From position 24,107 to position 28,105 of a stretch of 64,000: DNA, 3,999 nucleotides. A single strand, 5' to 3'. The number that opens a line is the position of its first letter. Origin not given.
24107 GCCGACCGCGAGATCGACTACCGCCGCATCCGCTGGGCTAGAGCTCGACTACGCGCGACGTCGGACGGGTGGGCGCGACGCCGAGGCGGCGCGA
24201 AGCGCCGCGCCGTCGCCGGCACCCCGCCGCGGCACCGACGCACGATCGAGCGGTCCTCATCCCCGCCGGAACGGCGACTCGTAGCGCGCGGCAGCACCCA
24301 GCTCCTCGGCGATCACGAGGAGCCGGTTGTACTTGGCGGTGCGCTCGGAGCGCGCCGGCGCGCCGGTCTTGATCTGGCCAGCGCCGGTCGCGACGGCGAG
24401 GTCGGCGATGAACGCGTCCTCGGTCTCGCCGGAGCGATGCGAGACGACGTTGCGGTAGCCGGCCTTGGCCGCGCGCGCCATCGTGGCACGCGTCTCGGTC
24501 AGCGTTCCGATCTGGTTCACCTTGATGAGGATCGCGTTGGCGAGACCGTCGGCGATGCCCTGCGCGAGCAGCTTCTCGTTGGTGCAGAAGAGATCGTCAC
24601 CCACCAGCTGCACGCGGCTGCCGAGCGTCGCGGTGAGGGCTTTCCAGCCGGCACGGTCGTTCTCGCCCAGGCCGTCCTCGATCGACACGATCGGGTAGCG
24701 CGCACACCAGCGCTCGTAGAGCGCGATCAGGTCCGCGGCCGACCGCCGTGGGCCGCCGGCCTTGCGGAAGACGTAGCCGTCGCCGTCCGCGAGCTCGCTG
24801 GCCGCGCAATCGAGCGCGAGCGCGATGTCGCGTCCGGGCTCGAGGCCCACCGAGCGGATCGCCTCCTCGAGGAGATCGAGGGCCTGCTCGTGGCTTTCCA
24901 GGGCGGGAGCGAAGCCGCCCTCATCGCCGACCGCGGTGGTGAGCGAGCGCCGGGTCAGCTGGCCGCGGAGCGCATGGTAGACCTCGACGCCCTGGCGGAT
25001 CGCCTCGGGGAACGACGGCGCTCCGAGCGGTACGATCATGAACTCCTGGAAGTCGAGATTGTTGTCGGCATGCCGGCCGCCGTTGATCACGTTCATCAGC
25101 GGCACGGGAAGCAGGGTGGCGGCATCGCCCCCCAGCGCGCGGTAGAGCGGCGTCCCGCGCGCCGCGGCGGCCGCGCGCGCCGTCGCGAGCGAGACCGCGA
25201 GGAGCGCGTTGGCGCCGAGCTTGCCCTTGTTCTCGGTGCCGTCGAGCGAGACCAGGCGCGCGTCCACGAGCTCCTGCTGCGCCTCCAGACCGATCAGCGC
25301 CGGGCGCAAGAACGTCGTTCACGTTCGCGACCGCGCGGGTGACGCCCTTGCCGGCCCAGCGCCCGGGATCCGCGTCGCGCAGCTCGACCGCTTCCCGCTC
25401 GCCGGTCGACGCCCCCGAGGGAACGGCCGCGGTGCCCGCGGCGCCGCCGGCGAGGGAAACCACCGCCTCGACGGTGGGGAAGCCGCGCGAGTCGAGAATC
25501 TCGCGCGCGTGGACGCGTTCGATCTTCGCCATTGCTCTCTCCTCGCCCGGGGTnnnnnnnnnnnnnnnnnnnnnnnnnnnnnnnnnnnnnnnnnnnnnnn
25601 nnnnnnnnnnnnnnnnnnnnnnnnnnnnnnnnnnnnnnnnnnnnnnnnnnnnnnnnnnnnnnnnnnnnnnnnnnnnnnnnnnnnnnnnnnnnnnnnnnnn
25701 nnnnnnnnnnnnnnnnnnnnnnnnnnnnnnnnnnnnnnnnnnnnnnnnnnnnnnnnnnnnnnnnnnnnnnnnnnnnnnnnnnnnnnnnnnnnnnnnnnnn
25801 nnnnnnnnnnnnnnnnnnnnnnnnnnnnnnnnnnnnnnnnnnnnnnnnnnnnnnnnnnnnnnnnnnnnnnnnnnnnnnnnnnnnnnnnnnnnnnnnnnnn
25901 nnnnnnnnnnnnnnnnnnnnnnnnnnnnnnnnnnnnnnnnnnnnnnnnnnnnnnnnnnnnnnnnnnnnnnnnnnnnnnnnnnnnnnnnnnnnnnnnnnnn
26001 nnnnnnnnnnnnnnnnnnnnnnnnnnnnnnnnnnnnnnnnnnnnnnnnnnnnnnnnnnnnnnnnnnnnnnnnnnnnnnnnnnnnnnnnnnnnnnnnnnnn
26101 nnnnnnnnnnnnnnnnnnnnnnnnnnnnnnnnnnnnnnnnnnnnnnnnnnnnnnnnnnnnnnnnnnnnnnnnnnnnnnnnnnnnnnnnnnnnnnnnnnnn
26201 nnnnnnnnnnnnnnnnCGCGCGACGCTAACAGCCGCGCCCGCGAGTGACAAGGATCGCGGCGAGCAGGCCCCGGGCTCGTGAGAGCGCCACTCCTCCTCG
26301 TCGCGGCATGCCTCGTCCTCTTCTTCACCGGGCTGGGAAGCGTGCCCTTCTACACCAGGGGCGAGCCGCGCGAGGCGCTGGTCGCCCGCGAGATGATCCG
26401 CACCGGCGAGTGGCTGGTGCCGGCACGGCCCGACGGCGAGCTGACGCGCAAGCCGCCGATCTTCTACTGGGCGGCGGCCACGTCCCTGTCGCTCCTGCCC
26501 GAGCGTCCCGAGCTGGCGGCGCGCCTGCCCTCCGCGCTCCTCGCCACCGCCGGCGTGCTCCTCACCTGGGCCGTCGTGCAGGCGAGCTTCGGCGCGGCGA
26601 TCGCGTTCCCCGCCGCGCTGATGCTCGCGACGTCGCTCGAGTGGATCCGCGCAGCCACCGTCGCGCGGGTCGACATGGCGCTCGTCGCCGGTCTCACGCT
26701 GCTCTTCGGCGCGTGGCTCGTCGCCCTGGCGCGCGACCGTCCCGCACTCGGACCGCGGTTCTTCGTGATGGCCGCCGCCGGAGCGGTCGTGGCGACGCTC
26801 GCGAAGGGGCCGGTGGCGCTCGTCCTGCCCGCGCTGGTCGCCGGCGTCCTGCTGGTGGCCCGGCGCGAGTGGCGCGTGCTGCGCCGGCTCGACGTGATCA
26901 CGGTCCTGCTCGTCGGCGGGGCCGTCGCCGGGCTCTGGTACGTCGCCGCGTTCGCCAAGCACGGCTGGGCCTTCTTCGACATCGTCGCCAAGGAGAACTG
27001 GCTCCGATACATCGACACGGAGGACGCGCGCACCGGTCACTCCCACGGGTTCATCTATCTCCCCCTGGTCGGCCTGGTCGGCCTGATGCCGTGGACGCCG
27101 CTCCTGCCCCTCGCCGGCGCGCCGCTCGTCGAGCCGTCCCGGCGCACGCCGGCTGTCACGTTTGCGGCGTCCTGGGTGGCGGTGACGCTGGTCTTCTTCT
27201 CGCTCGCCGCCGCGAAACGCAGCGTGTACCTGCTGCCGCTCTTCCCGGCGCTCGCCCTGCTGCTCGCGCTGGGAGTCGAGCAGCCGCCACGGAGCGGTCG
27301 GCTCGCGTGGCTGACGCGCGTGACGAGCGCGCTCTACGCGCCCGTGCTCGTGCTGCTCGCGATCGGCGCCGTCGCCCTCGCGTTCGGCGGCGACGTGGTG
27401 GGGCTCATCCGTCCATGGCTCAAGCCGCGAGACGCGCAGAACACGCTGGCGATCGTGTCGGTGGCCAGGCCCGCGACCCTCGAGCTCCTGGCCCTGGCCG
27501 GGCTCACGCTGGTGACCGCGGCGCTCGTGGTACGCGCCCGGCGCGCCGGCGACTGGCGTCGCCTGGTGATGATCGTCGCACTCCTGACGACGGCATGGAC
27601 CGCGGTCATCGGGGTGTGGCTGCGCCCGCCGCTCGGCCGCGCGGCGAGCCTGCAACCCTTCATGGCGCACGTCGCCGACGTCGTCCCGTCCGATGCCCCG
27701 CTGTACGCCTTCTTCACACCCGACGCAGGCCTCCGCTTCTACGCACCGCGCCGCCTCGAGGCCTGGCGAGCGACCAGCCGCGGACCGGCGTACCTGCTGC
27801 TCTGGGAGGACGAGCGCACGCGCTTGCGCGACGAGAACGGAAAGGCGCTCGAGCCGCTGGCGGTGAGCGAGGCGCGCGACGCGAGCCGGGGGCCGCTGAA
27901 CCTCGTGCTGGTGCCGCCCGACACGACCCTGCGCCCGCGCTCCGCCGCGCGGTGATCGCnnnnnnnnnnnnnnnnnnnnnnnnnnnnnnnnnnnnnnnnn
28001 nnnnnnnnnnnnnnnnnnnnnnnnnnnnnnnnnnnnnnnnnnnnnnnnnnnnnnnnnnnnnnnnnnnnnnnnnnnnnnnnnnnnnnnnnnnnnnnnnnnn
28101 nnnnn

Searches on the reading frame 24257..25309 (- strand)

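Call 20: search_protein_families(library=ncbifam, proteins=[window:24257-25309:-], max_evalue=1e-10)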
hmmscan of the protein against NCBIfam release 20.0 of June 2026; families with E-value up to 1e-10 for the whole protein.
window:24257-25309:- (350 aa): 2 families
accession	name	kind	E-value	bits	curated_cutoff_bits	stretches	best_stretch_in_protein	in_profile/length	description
TIGR01060.2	eno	equivalog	6.7e-149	496.1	300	1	2-344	73-417/425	phosphopyruvate hydratase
NF006223.0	PRK08350.1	equivalog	3.1e-20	72.7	624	1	3-77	62-137/341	hypothetical protein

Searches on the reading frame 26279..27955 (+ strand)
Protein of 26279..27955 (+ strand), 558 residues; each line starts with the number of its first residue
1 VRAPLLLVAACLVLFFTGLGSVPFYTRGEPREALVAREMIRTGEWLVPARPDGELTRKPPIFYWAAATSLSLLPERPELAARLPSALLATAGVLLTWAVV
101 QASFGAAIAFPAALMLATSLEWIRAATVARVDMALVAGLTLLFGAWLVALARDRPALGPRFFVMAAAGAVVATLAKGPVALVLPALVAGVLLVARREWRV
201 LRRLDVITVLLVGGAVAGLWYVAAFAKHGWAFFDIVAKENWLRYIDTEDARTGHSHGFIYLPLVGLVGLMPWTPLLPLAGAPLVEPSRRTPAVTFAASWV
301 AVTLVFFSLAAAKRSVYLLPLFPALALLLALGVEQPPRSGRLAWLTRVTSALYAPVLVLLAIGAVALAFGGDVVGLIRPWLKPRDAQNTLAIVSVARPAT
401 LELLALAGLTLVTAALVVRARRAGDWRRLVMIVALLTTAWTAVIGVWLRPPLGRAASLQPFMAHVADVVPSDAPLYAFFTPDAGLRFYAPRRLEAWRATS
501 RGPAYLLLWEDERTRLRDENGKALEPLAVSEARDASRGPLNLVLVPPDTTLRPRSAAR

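Call 20: search_protein_families(library=ncbifam, proteins=[window:26279-27955:+], max_evalue=1e-10)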
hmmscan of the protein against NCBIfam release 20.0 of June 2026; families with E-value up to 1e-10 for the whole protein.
window:26279-27955:+ (558 aa): 1 family
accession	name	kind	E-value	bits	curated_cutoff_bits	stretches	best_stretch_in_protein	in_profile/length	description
NF009784.2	PRK13279.1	equivalog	5.4e-25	88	567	1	5-345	8-344/539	lipid IV(A) 4-amino-4-deoxy-L-arabinosyltransferase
